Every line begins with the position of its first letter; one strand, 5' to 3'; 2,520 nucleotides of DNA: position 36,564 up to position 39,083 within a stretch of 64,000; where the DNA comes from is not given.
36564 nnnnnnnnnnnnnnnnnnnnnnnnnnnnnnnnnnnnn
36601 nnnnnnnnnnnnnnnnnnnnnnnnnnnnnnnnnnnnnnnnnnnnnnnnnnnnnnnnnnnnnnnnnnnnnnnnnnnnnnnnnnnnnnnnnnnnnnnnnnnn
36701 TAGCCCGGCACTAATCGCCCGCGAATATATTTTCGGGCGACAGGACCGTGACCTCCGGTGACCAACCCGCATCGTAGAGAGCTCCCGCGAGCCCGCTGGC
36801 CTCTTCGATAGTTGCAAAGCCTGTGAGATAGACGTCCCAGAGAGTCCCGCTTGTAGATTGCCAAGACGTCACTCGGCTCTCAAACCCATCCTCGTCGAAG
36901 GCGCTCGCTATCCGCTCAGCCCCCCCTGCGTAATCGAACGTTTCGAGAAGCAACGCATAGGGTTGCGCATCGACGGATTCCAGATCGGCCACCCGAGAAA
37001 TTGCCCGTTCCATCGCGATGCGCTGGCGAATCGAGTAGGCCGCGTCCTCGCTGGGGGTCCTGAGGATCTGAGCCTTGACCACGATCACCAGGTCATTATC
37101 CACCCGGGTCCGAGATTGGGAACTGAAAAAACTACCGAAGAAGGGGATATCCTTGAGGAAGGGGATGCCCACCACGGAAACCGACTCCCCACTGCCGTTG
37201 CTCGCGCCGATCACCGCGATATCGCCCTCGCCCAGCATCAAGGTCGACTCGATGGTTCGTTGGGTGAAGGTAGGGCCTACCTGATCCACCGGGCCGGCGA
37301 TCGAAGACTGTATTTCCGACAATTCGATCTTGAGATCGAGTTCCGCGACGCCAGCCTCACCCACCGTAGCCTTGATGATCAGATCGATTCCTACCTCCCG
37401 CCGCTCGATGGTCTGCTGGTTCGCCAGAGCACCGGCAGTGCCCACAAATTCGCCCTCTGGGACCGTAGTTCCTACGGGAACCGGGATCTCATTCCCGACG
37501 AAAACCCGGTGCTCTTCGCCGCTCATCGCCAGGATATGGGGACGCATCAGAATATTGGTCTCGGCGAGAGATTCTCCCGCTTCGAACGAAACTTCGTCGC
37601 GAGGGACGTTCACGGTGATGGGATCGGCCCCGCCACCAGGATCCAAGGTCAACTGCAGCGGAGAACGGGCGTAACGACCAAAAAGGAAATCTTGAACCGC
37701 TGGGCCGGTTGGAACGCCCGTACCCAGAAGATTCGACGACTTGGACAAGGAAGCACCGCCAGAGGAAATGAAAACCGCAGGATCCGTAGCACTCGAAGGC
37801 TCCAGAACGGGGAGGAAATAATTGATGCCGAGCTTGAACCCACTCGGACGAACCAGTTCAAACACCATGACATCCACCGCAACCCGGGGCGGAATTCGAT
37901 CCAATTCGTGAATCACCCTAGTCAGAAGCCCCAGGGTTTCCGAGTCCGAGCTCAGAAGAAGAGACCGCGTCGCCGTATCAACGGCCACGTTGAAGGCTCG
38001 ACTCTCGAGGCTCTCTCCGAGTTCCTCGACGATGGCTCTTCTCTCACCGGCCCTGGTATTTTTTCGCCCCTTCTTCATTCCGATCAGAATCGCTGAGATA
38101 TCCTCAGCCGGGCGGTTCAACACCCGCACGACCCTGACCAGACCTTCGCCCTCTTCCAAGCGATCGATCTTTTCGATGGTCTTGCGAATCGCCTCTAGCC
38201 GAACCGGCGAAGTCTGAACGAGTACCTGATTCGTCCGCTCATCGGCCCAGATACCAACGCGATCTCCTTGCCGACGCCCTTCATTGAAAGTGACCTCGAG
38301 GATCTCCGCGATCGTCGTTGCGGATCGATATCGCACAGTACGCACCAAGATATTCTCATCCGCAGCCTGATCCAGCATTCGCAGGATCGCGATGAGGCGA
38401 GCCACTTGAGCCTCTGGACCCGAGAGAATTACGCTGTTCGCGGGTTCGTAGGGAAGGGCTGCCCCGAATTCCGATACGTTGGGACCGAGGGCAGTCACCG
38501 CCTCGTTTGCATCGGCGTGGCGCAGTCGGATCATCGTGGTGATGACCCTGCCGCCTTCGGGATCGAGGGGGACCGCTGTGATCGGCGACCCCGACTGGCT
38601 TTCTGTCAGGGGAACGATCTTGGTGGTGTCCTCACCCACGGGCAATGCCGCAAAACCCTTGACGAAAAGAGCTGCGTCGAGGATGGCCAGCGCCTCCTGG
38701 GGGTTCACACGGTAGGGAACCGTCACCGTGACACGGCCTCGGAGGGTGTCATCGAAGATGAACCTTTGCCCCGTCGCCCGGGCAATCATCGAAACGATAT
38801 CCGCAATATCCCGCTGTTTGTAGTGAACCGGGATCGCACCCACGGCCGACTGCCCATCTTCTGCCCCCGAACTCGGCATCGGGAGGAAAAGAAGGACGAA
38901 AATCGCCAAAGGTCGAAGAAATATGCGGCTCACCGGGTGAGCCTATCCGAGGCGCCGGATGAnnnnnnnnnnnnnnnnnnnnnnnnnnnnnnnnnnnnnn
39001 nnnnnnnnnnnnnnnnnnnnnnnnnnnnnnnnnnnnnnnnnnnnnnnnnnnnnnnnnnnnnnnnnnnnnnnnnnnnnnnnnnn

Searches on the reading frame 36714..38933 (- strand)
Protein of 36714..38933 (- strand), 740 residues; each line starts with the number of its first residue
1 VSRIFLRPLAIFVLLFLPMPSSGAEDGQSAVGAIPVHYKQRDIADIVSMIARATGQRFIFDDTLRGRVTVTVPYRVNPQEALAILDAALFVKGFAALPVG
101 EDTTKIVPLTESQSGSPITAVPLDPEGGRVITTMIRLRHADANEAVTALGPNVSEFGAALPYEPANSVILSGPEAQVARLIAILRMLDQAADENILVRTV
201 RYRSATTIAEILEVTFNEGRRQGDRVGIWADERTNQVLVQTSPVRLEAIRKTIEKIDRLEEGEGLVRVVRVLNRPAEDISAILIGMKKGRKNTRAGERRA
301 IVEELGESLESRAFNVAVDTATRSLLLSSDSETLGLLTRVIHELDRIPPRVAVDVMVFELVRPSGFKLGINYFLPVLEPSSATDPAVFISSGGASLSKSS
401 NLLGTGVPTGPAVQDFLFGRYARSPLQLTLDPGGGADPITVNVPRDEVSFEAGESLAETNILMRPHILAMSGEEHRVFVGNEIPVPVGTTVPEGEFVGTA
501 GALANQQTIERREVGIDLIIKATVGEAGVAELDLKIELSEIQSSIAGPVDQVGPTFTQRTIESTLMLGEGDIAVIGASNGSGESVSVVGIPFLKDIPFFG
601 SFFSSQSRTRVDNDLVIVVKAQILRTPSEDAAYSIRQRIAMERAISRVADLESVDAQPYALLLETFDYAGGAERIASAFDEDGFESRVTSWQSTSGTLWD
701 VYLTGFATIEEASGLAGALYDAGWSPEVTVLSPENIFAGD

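Call 51: search_protein_families(library=ncbifam, proteins=[window:36714-38933:-], max_evalue=1e-8)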
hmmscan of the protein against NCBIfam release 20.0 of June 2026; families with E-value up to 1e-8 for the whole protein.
window:36714-38933:- (740 aa): 4 families
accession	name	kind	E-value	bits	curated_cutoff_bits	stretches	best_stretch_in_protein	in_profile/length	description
TIGR02517.1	type_II_gspD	equivalog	1.7e-80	271.2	351.35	1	38-629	3-595/600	type II secretion system secretin GspD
TIGR02515.1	IV_pilus_PilQ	subfamily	1.2e-26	93.7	284.35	1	268-624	101-427/428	type IV pilus secretin PilQ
TIGR02516.1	type_III_yscC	equivalog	1.1e-14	53.9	238.45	0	531-625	368-462/463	type III secretion system outer membrane ring subunit SctC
TIGR02519.1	pilus_MshL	equivalog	1.1e-12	47.5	250.2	1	457-624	118-290/290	pilus (MSHA type) biogenesis protein MshL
